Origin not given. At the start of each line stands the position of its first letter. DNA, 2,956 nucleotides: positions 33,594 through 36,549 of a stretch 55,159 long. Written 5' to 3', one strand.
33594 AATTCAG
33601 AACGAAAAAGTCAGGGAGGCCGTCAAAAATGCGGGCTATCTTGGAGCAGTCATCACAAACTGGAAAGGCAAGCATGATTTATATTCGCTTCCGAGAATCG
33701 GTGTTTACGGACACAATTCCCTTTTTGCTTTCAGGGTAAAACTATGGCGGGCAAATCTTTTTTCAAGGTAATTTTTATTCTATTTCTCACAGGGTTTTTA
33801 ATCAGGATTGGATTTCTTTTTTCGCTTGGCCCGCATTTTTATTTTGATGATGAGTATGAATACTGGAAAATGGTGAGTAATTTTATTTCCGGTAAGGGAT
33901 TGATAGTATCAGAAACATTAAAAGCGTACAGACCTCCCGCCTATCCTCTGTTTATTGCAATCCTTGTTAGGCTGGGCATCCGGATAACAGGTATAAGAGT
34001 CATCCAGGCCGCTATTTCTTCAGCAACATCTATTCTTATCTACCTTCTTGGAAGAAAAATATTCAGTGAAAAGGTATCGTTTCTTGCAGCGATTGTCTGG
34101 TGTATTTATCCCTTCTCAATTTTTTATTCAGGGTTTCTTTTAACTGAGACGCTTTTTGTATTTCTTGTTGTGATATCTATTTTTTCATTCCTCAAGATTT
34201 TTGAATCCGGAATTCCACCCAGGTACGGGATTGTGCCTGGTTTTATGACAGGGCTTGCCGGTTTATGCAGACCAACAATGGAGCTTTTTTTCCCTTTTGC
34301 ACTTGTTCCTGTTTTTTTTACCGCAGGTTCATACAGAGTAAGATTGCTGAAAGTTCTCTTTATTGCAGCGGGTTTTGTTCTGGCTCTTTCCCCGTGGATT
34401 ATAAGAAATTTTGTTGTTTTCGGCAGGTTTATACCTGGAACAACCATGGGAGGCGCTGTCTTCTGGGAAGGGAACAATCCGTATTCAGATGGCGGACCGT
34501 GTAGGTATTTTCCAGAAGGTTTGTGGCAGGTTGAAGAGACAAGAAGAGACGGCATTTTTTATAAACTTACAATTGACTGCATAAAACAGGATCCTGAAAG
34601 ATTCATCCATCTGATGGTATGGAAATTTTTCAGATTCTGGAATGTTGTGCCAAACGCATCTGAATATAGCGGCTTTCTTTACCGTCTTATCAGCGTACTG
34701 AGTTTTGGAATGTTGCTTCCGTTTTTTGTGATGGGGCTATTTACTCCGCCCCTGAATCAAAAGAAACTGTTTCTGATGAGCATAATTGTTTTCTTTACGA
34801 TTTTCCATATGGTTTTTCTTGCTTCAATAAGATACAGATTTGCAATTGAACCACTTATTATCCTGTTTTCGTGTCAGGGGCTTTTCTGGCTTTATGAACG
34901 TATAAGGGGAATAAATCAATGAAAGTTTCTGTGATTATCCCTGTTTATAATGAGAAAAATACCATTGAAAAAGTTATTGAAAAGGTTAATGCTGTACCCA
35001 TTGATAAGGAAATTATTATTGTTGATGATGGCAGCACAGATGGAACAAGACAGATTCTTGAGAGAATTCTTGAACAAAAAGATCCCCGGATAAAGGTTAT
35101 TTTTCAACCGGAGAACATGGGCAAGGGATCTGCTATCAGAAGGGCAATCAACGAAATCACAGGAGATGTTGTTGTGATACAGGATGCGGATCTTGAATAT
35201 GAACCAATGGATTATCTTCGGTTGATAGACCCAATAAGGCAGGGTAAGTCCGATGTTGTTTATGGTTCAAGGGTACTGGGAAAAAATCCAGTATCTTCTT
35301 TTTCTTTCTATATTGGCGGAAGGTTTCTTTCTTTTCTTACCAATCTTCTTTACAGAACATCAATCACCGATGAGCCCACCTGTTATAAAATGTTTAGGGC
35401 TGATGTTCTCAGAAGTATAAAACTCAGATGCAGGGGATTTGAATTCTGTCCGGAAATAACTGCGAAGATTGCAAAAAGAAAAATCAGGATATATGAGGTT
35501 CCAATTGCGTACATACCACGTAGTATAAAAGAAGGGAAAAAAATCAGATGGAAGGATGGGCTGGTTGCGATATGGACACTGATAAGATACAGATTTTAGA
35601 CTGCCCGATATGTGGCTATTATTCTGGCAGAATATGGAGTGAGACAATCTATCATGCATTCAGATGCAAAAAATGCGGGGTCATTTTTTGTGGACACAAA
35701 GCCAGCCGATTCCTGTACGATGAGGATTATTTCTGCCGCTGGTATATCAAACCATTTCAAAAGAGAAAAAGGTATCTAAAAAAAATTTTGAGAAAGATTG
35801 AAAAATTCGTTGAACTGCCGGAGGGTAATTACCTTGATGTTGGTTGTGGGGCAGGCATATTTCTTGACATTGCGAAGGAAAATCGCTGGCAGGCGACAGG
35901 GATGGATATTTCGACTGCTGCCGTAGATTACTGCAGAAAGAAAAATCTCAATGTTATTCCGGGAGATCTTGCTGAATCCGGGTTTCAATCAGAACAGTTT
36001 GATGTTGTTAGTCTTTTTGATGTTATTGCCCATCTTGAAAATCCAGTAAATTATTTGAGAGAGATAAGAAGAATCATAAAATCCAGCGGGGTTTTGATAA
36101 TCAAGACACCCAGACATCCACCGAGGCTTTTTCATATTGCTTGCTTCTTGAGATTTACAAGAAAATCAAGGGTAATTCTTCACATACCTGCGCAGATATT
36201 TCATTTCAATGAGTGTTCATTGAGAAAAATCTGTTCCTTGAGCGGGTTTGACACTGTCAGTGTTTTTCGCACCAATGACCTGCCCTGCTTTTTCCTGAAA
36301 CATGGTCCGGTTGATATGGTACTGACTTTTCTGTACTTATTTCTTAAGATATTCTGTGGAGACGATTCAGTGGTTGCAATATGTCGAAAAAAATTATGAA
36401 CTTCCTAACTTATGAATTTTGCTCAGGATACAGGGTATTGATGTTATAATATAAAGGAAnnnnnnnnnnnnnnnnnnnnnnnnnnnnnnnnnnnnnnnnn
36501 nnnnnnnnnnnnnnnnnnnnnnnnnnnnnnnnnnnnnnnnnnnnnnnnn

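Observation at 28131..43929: Glycosylation island built only from lipid-monosaccharide logic: five soluble GT2 synthases plus four GT-C transferases, with no initiating transferase, polymerase, exporter or flippase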

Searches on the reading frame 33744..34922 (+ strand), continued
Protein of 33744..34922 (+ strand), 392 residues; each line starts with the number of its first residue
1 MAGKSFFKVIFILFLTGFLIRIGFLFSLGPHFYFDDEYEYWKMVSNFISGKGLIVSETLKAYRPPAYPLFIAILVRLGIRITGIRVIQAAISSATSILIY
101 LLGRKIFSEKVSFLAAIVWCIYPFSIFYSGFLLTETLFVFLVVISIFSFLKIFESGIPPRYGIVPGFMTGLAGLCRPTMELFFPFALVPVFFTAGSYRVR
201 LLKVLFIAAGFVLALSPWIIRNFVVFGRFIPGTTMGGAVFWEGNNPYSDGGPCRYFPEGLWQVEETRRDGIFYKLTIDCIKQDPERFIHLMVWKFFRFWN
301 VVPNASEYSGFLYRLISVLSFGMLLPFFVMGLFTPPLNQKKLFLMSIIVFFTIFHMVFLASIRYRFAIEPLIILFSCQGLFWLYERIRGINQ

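Call 39: search_protein_families(library=pfam, proteins=[L004:12635-14131:+, L032:8976-9308:+, L032:8293-8937:+, L037:14638-16086:+, L037:16044-17564:+, L018:11862-13337:+, L018:4624-6027:-, L037:1551-2651:+, L037:2638-3774:+, L037:86-1558:+], max_evalue=0.01)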
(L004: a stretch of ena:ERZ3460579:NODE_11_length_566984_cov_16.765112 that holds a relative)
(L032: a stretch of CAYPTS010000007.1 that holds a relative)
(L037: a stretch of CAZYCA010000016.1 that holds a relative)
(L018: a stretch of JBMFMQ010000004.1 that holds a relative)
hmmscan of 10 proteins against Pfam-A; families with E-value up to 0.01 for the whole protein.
L004:12635-14131:+ (498 aa): 0 families

L032:8976-9308:+ (110 aa): 0 families

L032:8293-8937:+ (214 aa): 1 family
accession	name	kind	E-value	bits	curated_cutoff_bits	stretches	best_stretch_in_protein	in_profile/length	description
PF16264.11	SatD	-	1.1e-25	90.9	29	1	11-204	2-206/211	SatD family (SatD)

L037:14638-16086:+ (482 aa): 0 families

L037:16044-17564:+ (506 aa): 1 family
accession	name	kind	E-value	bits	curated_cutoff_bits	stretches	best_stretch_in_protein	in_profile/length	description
PF13231.12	PMT_2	-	0.00096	19.8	26.1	1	75-226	2-152/160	Dolichyl-phosphate-mannose-protein mannosyltransferase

L018:11862-13337:+ (491 aa): 1 family
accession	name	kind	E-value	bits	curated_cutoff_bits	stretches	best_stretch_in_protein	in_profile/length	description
PF13231.12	PMT_2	-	8.8e-06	26.4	26.1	1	58-207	4-155/160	Dolichyl-phosphate-mannose-protein mannosyltransferase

L018:4624-6027:- (467 aa): 0 families

L037:1551-2651:+ (366 aa): 4 families
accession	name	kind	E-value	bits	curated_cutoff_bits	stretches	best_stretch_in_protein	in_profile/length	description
PF00535.33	Glycos_transf_2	-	1.1e-24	87.7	23.3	1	6-161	1-144/168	Glycosyl transferase family 2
PF13641.12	Glyco_tranf_2_3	-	3.5e-09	37.4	27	1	5-212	3-210/230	Glycosyltransferase like family 2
PF10111.15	Glyco_tranf_2_2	-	2.7e-08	34.1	27.3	1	16-218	12-220/276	Glycosyltransferase like family 2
PF13632.12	Glyco_trans_2_3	-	0.00035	20.9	27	1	98-215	2-125/198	Glycosyl transferase family group 2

L037:2638-3774:+ (378 aa): 6 families
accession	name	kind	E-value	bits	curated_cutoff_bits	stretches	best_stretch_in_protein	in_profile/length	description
PF00534.26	Glycos_transf_1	-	4.1e-51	173.4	26.4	1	193-351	8-171/172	Glycosyl transferases group 1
PF13692.12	Glyco_trans_1_4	-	4.5e-47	160.3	27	1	201-337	2-141/142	Glycosyl transferases group 1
PF13439.12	Glyco_transf_4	-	8e-15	55.7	28.5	1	20-187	2-169/170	Glycosyltransferase Family 4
PF20706.3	GT4-conflict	-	1.2e-12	48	26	1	183-358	180-377/385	Family 4 Glycosyltransferase in conflict systems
PF13524.12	Glyco_trans_1_2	-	6.4e-08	33.1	25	1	281-360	59-136/144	Glycosyl transferase-like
PF13579.12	Glyco_trans_4_4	-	3e-07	31.3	29.7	1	20-183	1-158/158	Glycosyl transferase 4-like domain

L037:86-1558:+ (490 aa): 1 family
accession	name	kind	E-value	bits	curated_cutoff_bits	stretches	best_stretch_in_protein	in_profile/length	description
PF13231.12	PMT_2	-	5e-06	27.2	26.1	1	79-229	4-155/160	Dolichyl-phosphate-mannose-protein mannosyltransferase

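Call 40: search_protein_families(library=pfam, proteins=[L043:14898-15995:+, L046:2573-4129:+, L037:3725-4924:+, L037:4928-6835:+, L033:240-584:+, L015:5427-5771:+, L015:10274-11827:+, L043:16072-18200:+, L043:12592-13848:+, L046:4940-6037:+], max_evalue=0.01)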
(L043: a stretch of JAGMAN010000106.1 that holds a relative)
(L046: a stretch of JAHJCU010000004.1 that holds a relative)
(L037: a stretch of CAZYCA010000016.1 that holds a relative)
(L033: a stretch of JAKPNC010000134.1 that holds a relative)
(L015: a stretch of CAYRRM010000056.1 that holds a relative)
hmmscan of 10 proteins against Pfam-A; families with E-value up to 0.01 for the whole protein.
L043:14898-15995:+ (365 aa): 1 family
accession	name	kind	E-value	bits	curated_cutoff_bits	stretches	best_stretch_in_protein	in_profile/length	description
PF00953.26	Glycos_transf_4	-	3.2e-36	125.2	27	1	102-248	2-159/160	Glycosyl transferase family 4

L046:2573-4129:+ (518 aa): 3 families
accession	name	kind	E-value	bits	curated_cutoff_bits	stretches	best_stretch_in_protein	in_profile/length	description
PF01943.22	Polysacc_synt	-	1.1e-16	61.6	28.2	1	24-299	2-264/274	Polysaccharide biosynthesis protein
PF01554.23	MatE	-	7.1e-12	45.7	24.9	2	248-407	1-160/161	MatE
PF13440.11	Polysacc_synt_3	-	2.8e-11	43.6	23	1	52-357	6-290/293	Polysaccharide biosynthesis protein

L037:3725-4924:+ (399 aa): 6 families
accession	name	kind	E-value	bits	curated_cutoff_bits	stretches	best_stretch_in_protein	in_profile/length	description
PF13692.12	Glyco_trans_1_4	-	2.6e-36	125.5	27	1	222-359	4-142/142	Glycosyl transferases group 1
PF00534.26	Glycos_transf_1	-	9.2e-36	123.4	26.4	1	209-372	5-171/172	Glycosyl transferases group 1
PF13439.12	Glyco_transf_4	-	1.3e-24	87.6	28.5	1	42-198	1-169/170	Glycosyltransferase Family 4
PF13579.12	Glyco_trans_4_4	-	2.2e-15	57.8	29.7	1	43-194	1-158/158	Glycosyl transferase 4-like domain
PF13477.12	Glyco_trans_4_2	-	1.2e-05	26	23.4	1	62-138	25-104/139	Glycosyl transferase 4-like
PF13524.12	Glyco_trans_1_2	-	4.3e-05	23.9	25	1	285-387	38-142/144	Glycosyl transferase-like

L037:4928-6835:+ (635 aa): 5 families
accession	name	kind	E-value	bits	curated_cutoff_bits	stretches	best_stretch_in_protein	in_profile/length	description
PF00733.27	Asn_synthase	-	1.1e-99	334.9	21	1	241-625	4-354/354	Asparagine synthase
PF13537.11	GATase_7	-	1.6e-46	157.7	25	1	46-164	1-122/123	Glutamine amidotransferase domain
PF13522.11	GATase_6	-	1.6e-41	141.8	27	1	31-159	1-130/130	Glutamine amidotransferase domain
PF12481.13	DUF3700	-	0.0029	17.6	27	0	114-159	126-172/228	Aluminium induced protein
PF06508.19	QueC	-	0.0031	17.5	22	1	260-315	5-59/210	Queuosine biosynthesis protein QueC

L033:240-584:+ (114 aa): 0 families

L015:5427-5771:+ (114 aa): 0 families

L015:10274-11827:+ (517 aa): 0 families

L043:16072-18200:+ (709 aa): 11 families
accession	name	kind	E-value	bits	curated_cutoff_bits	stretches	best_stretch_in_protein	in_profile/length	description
PF04932.20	Wzy_C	-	1e-22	81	31.7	1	222-377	2-149/149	O-Antigen ligase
PF13414.12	TPR_11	-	2.7e-13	49.8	26.8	1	572-603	11-42/42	TPR repeat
PF13431.12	TPR_17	-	9e-08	32.3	24.4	0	578-605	2-29/34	Tetratricopeptide repeat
PF13181.12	TPR_8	-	2e-07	31.1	25.7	1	678-708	1-31/34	Tetratricopeptide repeat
PF07719.23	TPR_2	-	4.5e-07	29.9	27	1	682-708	5-31/34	Tetratricopeptide repeat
PF00515.34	TPR_1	-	1.7e-05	24.8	27.8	0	684-708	7-31/34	Tetratricopeptide repeat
PF14559.12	TPR_19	-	8e-05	23.3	25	0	661-708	8-55/68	Tetratricopeptide repeat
PF13424.12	TPR_12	-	0.00012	22.6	30.1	1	675-708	42-75/77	Tetratricopeptide repeat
PF13432.12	TPR_16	-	0.00082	20.2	32.7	0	662-708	15-61/65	Tetratricopeptide repeat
PF13428.12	TPR_14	-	0.0018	19.2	23.5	0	682-708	5-31/44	Tetratricopeptide repeat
PF06552.18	TOM20_plant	-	0.0018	18.5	20.6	0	656-706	47-101/187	Plant specific mitochondrial import receptor subunit TOM20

L043:12592-13848:+ (418 aa): 6 families
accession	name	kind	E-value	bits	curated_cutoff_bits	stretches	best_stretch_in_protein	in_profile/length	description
PF00534.26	Glycos_transf_1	-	1.9e-40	138.6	26.4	1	228-394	4-171/172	Glycosyl transferases group 1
PF13692.12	Glyco_trans_1_4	-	1.3e-33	116.6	27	1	240-381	2-142/142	Glycosyl transferases group 1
PF13439.12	Glyco_transf_4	-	6.1e-18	65.9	28.5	1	66-202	35-169/170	Glycosyltransferase Family 4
PF13579.12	Glyco_trans_4_4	-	4.4e-17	63.3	29.7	1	49-196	17-156/158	Glycosyl transferase 4-like domain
PF13477.12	Glyco_trans_4_2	-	1.2e-12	48.6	23.4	1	68-157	37-122/139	Glycosyl transferase 4-like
PF13524.12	Glyco_trans_1_2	-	1.4e-06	28.8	25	1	257-402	5-135/144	Glycosyl transferase-like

L046:4940-6037:+ (365 aa): 5 families
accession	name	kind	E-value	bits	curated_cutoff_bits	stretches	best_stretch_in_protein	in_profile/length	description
PF00534.26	Glycos_transf_1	-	7.4e-43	146.5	26.4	1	180-342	4-169/172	Glycosyl transferases group 1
PF13692.12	Glyco_trans_1_4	-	3.1e-36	125.2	27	1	193-331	3-142/142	Glycosyl transferases group 1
PF13439.12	Glyco_transf_4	-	2e-18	67.4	28.5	1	13-175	1-168/170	Glycosyltransferase Family 4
PF13579.12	Glyco_trans_4_4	-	1.5e-08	35.6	29.7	1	14-172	1-158/158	Glycosyl transferase 4-like domain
PF20706.3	GT4-conflict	-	2.6e-05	23.8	26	1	194-315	200-331/385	Family 4 Glycosyltransferase in conflict systems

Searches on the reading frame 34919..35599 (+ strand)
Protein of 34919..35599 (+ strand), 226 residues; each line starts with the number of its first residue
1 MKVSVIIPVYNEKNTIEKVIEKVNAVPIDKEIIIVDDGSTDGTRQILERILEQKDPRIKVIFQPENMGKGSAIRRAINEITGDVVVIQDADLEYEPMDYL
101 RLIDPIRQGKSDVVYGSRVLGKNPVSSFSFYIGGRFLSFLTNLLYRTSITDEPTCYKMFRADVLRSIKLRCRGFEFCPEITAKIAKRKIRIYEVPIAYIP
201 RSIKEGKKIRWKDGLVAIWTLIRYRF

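Call 3: search_protein_families(library=pfam, proteins=[window:34919-35599:+], max_evalue=0.01)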
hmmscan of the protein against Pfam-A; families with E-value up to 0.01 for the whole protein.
window:34919-35599:+ (226 aa): 4 families
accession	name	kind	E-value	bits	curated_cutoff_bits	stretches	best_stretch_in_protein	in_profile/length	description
PF00535.33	Glycos_transf_2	-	9.6e-40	136.7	23.3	1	4-166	1-166/168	Glycosyl transferase family 2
PF13641.12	Glyco_tranf_2_3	-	6.2e-10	39.9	27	1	3-92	3-97/230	Glycosyltransferase like family 2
PF10111.15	Glyco_tranf_2_2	-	1.7e-05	24.9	27.3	1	4-92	1-92/276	Glycosyltransferase like family 2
PF13704.12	Glyco_tranf_2_4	-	0.0009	20.1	27.5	1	11-63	2-53/98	Glycosyl transferase family 2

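Call 11: search_protein_families(library=ncbifam, proteins=[window:34919-35599:+], max_evalue=0.001)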
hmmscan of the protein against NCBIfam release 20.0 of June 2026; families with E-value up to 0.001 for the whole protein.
window:34919-35599:+ (226 aa): 26 families (the best 25 are shown)
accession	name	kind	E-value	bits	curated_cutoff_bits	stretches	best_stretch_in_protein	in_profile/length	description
TIGR04182.1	glyco_TIGR04182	equivalog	2.6e-35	122.2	325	1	2-223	1-216/293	S-layer glycoprotein N-glycosyltransferase AglJ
NF007986.1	PRK10714.1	equivalog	2.6e-21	75.9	529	1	2-191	7-196/316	undecaprenyl-phosphate 4-deoxy-4-formamido-L-arabinose transferase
TIGR03937.1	PgaC_IcaA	equivalog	1.1e-18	67.4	422.3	1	2-99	46-145/407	poly-beta-1,6-N-acetyl-D-glucosamine synthase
NF047588.1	GlcsyltransPgfSStrep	equivalog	3.9e-18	65.7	500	1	1-160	1-160/308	glycosyltransferase PgfS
NF058614.1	PPMAGASynPpgS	equivalog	1.3e-17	64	370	1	3-197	2-195/226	polyprenyl-phospho-N-acetylgalactosaminyl synthase PpgS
NF041391.1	DPhHxTase_Halo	equivalog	5.7e-17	61.4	375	1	9-201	3-186/213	dolichyl-phosphate hexose transferase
NF047683.1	TeichurnBiosyTuaG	equivalog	8.6e-17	61.6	400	1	2-96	7-101/252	teichuronic acid biosynthesis protein TuaG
NF041875.1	EPS_EpsD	equivalog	4.2e-16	59.3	370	1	3-114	1-112/325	exopolysaccharide biosynthesis glycosyltransferase EpsD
NF007482.0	PRK10073.1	equivalog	5.8e-16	58.4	423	1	2-114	7-118/334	glycosyltransferase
NF010496.0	PRK13915.1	equivalog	9.8e-15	54.4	262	1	2-106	32-142/307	glucosyl-3-phosphoglycerate synthase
TIGR04283.1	glyco_like_mftF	equivalog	3.4e-13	49.7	182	1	3-107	1-97/221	TIGR04283 family arsenosugar biosynthesis glycosyltransferase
NF053739.1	GlytfEpsEBac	equivalog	1.6e-12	46.9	450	1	2-91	2-92/265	glycosyltransferase EpsE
TIGR03965.1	mycofact_glyco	equivalog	3.5e-10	39.4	280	1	2-96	75-169/467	mycofactocin biosynthesis glycosyltransferase MftF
NF038302.1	EPS_HpsE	equivalog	4.6e-10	39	300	1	2-92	2-97/307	hormogonium polysaccharide biosynthesis glycosyltransferase HpsE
NF050050.1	ProtGlycPglI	equivalog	1.1e-09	38.1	500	1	2-123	3-124/306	GalNAc(5)-diNAcBac-PP-undecaprenol beta-1,3-glucosyltransferase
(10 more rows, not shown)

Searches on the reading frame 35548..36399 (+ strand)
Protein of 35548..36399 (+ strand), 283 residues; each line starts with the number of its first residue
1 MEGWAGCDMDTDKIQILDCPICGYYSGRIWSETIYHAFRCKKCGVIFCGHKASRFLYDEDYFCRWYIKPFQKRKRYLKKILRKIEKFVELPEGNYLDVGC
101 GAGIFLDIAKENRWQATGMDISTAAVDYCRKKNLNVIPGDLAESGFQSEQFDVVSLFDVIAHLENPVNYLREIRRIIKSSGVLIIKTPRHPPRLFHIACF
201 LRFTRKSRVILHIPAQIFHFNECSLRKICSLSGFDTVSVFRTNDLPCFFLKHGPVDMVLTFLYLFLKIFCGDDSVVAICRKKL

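Call 3: search_protein_families(library=pfam, proteins=[window:35548-36399:+], max_evalue=0.01)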
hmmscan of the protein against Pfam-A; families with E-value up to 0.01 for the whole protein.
window:35548-36399:+ (283 aa): 12 families
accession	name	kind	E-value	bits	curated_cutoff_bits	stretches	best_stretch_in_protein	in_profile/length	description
PF13489.12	Methyltransf_23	-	2.3e-20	73.4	27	1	78-238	7-163/164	Methyltransferase domain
PF08241.18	Methyltransf_11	-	1e-19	71.3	21.2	1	96-185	1-95/95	Methyltransferase domain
PF13847.12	Methyltransf_31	-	1.1e-14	54.8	27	1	93-193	5-117/145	Methyltransferase domain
PF13649.12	Methyltransf_25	-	4.7e-14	53.3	27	1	96-181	2-97/97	Methyltransferase domain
PF08242.18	Methyltransf_12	-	6.2e-14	53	30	1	96-183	1-98/98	Methyltransferase domain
PF07021.18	MetW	-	2.5e-11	44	21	1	91-179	13-104/193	Methionine biosynthesis protein MetW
PF08003.17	Methyltransf_9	-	0.001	18.6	23.8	1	87-187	111-219/315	Protein of unknown function (DUF1698)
PF05219.18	DREV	-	0.0012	18.5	26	1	84-185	84-186/265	DREV methyltransferase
PF06325.19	PrmA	-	0.0013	18.8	22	1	81-181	152-260/296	Ribosomal protein L11 methyltransferase (PrmA)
PF05175.20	MTS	-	0.0024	18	23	1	87-132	27-74/170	Methyltransferase small domain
PF05148.21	Methyltransf_8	-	0.0059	16.9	27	1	66-186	44-157/219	Hypothetical methyltransferase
PF02353.26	CMAS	-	0.0061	16.3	27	1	78-187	49-166/273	Mycolic acid cyclopropane synthetase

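Call 11: search_protein_families(library=ncbifam, proteins=[window:35548-36399:+], max_evalue=0.001)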
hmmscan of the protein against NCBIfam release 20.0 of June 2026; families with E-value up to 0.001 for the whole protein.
window:35548-36399:+ (283 aa): 23 families
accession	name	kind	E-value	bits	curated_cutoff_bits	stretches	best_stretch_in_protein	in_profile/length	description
TIGR02081.1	metW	equivalog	9.3e-13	48.2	189.5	1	83-179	6-104/194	methionine biosynthesis protein MetW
NF045667.1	MTase_DVU1556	equivalog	2.4e-12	46.7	155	1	91-185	22-119/213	DVU_1556 family methyltransferase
TIGR01983.1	UbiG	equivalog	1.3e-10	41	102.95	1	76-188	32-154/228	bifunctional 2-polyprenyl-6-hydroxyphenol methylase/3-demethylubiquinol 3-O-methyltransferase UbiG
TIGR02072.1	BioC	equivalog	1.8e-09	37.7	184.95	1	78-187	21-134/244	malonyl-ACP O-methyltransferase BioC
NF001244.0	PRK00216.1-5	equivalog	4.2e-08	32.8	216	1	85-191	42-159/236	bifunctional demethylmenaquinone methyltransferase/2-methoxy-6-polyprenyl-1,4-benzoquinol methylase UbiE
TIGR00452.1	TIGR00452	equivalog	1.5e-07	30.5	275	1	82-187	108-221/316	tRNA 5-methoxyuridine(34)/uridine 5-oxyacetic acid(34) synthase CmoB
NF043040.1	corrin_prot_MT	hypoth_equivalog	1.8e-07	30.8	180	1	78-198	28-160/216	corrinoid protein-associated methyltransferase CpaM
NF045825.1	FAmtase_mtf2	equivalog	3.1e-07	29.9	400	1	57-190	24-163/248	fatty-acid O-methyltransferase Mtf2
TIGR01934.1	MenG_MenH_UbiE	subfamily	6.7e-07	28.8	158.35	1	85-187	33-143/223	ubiquinone/menaquinone biosynthesis methyltransferase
NF008300.0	PRK11088.1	equivalog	1.4e-06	28.1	303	1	78-189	72-183/272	23S rRNA (guanine(745)-N(1))-methyltransferase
NF001243.0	PRK00216.1-4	equivalog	2.9e-05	23.5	235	1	68-187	27-153/237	demethylmenaquinone methyltransferase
NF011650.0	PRK15068.1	equivalog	3.8e-05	22.7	209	1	87-187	117-227/324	tRNA 5-methoxyuridine(34)/uridine 5-oxyacetic acid(34) synthase CmoB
NF045823.1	PthPhpthDimycoMt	equivalog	5.4e-05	22.5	300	1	70-185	45-166/256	phthiotriol/phenolphthiotriol dimycocerosates methyltransferase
TIGR04345.1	ovoA_Cterm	equivalog_domain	8.2e-05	22.2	170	0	148-189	132-173/242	putative 4-mercaptohistidine N1-methyltransferase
TIGR02021.1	BchM-ChlM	equivalog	8.4e-05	22.1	158.9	1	75-180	39-150/218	magnesium protoporphyrin IX methyltransferase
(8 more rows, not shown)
